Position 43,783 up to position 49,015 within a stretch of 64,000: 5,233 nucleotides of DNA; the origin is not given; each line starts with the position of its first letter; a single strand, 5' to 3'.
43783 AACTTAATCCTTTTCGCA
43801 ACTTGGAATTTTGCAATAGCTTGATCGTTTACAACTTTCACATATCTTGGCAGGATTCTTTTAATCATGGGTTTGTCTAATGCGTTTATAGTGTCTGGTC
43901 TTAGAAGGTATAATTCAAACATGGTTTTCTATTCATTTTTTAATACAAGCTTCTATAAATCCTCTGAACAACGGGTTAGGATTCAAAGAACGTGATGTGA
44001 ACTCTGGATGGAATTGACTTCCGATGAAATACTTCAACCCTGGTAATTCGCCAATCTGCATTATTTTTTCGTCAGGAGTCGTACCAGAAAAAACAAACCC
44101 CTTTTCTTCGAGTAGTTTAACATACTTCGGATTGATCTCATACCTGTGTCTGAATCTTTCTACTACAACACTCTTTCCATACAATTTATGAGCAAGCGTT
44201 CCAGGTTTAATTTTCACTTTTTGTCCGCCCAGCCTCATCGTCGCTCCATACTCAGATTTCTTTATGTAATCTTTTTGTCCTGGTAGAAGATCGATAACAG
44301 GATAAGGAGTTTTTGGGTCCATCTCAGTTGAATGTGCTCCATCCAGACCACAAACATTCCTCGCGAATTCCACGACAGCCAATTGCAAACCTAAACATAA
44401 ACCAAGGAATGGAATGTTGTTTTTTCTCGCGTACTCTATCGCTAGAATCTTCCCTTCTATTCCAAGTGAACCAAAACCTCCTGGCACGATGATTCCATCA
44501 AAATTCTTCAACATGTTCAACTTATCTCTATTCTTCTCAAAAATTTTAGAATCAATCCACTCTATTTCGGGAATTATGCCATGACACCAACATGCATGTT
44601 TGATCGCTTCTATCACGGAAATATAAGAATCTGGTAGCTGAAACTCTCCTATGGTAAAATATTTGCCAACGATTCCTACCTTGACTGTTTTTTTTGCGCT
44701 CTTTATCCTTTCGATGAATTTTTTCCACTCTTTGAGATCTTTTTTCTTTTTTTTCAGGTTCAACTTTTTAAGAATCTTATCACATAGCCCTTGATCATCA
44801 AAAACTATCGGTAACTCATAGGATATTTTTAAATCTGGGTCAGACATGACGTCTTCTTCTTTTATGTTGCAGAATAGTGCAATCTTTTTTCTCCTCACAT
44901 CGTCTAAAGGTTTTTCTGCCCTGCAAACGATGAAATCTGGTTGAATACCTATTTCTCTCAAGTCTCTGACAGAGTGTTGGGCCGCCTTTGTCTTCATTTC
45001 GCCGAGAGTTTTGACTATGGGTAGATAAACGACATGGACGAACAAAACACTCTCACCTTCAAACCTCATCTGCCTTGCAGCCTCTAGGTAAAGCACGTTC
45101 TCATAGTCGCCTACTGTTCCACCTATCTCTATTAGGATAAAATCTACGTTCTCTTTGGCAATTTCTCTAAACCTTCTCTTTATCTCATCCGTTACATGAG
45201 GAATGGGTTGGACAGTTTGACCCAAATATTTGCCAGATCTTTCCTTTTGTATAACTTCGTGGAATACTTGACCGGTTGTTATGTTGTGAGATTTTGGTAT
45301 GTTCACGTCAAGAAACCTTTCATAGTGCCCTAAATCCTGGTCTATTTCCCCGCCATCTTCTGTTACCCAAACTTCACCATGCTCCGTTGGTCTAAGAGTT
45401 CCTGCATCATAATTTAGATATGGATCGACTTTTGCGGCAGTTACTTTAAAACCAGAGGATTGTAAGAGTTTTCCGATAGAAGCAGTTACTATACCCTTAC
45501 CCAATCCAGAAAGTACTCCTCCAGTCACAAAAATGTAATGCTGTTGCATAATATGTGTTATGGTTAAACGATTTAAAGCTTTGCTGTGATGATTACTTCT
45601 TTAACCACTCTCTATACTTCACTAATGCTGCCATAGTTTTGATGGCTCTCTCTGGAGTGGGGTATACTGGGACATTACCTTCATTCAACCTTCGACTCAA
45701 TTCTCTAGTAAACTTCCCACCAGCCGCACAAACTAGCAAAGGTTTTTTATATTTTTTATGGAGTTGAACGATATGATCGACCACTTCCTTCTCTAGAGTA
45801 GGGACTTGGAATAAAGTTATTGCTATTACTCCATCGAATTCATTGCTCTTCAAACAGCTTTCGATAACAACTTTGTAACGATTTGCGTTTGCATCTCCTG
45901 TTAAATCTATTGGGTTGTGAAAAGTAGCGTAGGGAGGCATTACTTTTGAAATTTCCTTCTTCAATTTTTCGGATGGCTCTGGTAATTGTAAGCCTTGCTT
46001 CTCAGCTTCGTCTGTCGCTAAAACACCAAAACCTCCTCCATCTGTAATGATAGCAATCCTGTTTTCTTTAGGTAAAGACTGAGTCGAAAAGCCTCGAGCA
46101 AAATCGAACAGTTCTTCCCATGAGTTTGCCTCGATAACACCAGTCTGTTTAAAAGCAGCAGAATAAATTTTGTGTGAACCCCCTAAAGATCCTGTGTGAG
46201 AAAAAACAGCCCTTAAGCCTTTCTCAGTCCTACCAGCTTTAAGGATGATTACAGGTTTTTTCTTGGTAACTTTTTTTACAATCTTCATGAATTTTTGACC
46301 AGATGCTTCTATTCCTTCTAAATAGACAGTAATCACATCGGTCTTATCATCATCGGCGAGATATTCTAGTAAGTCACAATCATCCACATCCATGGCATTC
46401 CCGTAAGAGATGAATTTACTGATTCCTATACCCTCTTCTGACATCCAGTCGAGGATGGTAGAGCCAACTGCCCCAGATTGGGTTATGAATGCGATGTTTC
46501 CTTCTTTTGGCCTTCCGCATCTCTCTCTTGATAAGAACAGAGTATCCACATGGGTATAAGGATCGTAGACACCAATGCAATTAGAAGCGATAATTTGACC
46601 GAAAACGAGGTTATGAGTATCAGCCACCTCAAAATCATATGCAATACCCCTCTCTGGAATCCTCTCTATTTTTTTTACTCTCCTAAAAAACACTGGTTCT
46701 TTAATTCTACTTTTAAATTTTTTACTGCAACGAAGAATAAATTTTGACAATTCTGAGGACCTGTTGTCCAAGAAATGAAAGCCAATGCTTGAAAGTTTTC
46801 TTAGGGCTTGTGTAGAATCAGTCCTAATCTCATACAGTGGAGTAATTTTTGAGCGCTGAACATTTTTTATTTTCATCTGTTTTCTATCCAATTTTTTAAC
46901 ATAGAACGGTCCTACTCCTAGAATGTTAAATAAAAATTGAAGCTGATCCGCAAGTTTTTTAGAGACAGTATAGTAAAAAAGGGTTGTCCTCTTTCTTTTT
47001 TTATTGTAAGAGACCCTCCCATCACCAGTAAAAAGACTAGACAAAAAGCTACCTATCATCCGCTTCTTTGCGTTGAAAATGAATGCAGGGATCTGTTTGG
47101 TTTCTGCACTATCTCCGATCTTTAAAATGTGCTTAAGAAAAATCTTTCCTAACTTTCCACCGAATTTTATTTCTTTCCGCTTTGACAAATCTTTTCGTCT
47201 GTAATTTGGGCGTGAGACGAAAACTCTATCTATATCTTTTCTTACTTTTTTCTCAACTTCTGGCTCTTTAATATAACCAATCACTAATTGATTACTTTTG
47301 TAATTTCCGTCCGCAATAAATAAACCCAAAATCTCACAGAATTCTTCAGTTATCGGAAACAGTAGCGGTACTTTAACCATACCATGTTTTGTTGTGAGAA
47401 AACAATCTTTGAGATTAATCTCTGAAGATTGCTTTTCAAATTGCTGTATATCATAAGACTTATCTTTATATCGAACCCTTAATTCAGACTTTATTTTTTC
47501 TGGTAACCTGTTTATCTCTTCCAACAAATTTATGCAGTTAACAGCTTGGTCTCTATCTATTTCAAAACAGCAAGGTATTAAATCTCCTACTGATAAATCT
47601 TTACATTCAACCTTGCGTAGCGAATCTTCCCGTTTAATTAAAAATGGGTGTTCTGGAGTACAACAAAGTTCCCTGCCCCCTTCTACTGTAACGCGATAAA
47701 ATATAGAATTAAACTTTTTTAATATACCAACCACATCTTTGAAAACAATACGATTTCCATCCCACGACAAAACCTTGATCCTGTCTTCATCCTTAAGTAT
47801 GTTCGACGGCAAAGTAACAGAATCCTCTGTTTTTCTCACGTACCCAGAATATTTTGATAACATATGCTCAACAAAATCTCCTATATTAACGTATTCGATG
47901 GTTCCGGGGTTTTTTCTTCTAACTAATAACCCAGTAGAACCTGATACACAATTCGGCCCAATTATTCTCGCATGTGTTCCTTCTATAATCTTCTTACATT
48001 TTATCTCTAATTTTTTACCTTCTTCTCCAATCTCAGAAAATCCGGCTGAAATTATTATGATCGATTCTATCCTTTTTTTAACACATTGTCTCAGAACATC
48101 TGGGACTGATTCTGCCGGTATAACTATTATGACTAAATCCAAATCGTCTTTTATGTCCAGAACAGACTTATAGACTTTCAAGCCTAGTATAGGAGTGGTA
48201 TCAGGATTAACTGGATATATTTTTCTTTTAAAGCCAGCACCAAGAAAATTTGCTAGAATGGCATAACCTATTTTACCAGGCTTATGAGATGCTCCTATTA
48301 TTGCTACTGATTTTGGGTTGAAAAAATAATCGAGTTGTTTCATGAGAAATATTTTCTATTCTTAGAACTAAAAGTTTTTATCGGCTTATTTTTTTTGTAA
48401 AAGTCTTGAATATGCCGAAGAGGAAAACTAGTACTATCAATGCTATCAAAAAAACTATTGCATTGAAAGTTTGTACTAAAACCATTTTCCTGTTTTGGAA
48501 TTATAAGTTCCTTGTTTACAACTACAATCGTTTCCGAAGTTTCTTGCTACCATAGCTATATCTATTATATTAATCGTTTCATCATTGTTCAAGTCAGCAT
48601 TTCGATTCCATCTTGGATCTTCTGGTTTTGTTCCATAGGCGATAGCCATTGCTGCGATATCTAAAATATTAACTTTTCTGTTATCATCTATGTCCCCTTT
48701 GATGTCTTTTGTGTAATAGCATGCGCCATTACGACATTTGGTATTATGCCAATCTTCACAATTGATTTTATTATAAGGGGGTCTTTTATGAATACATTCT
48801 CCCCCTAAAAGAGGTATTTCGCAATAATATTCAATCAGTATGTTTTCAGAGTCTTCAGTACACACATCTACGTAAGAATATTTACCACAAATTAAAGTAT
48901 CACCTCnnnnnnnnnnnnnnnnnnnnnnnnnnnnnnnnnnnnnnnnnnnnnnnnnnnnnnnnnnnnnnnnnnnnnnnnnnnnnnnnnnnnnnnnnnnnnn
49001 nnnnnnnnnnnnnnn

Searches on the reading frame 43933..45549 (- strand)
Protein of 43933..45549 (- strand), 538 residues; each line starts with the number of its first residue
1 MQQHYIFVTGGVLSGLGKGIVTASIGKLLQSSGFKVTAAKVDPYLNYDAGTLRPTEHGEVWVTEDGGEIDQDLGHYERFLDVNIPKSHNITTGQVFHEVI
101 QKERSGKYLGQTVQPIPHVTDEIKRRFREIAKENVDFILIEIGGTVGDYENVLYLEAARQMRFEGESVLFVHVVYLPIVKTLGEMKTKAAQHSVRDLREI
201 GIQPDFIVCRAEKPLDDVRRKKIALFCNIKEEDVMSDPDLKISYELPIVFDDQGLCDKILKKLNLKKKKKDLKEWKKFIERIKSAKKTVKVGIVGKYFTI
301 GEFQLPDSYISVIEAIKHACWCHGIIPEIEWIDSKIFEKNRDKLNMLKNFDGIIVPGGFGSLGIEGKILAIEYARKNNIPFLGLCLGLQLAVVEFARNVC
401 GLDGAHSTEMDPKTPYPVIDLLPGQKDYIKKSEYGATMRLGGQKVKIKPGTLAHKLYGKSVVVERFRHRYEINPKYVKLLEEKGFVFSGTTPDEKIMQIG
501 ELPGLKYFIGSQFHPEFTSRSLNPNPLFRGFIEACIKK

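Call 36: search_protein_families(library=pfam, proteins=[window:43933-45549:-], max_evalue=0.001)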
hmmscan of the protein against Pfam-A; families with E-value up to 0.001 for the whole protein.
window:43933-45549:- (538 aa): 4 families
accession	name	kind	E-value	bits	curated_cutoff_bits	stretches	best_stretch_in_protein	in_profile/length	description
PF06418.20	CTP_synth_N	-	6.7e-114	380.2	26.1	1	4-265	1-265/265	CTP synthase N-terminus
PF00117.34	GATase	-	3.6e-37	128.3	22.8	1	305-533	2-189/190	Glutamine amidotransferase class-I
PF07722.19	Peptidase_C26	-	2.9e-05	24.4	20.5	1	370-516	97-219/219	Peptidase C26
PF01656.29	CbiA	-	0.00066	20.1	25.4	0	14-153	8-54/125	CobQ/CobB/MinD/ParA nucleotide binding domain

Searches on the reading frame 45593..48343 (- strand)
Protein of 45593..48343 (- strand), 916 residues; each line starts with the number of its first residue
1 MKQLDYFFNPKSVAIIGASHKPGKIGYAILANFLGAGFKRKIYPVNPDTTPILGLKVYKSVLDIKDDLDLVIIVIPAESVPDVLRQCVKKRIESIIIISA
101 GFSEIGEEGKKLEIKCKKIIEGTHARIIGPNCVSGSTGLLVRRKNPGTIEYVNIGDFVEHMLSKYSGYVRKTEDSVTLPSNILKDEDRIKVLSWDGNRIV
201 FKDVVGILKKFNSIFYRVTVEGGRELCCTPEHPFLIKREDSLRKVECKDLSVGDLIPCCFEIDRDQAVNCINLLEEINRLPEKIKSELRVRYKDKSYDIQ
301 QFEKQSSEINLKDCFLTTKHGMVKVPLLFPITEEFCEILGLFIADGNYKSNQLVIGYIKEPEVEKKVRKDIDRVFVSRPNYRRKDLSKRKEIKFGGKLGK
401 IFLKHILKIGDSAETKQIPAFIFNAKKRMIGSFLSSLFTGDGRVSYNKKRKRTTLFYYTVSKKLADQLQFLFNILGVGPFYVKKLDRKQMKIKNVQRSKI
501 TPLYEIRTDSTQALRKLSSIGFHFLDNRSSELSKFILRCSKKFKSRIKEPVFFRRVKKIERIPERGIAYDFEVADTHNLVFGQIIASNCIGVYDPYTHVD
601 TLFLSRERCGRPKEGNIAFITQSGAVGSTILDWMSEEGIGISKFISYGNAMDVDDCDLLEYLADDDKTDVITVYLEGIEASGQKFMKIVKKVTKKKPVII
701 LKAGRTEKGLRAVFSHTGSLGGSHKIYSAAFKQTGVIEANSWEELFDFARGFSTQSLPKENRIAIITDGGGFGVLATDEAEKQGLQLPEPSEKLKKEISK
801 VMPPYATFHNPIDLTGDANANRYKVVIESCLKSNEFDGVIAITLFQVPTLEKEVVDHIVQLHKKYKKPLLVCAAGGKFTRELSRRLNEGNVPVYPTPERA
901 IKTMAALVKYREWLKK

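Call 37: search_protein_families(library=pfam, proteins=[window:45593-48343:-], max_evalue=0.001)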
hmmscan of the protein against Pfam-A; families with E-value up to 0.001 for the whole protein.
window:45593-48343:- (916 aa): 6 families
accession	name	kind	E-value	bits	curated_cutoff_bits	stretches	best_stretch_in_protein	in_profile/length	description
PF13607.11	Succ_CoA_lig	-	1.1e-52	177.9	27.4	1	614-750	1-136/138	Succinyl-CoA ligase like flavodoxin domain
PF13380.12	CoA_binding_2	-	2.6e-21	76.7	22.8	1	11-133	1-111/116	CoA binding domain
PF02629.25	CoA_binding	-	2.3e-16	60.8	22.3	1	9-101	2-97/97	CoA binding domain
PF14890.11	Intein_splicing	-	5.8e-16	59.1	35.8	1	152-587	10-154/155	Intein splicing domain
PF19045.5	Ligase_CoA_2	-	5.9e-09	36.6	23.7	1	764-906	2-150/162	Ligase-CoA domain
PF14528.11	LAGLIDADG_3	-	2.7e-08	34.4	22.5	1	432-484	5-55/82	LAGLIDADG-like domain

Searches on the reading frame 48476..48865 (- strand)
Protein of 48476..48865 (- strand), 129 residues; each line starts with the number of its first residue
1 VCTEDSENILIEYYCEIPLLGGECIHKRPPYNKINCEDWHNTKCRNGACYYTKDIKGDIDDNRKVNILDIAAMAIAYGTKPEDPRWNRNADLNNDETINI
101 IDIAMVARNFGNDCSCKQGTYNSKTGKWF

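Call 36: search_protein_families(library=pfam, proteins=[window:48476-48865:-], max_evalue=0.001)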
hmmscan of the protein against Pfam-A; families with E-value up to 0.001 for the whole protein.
window:48476-48865:- (129 aa): 1 family
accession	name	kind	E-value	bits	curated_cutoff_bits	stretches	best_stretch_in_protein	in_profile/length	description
PF00404.24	Dockerin_1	-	1.3e-08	35.3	22.9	1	56-109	1-55/57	Dockerin type I domain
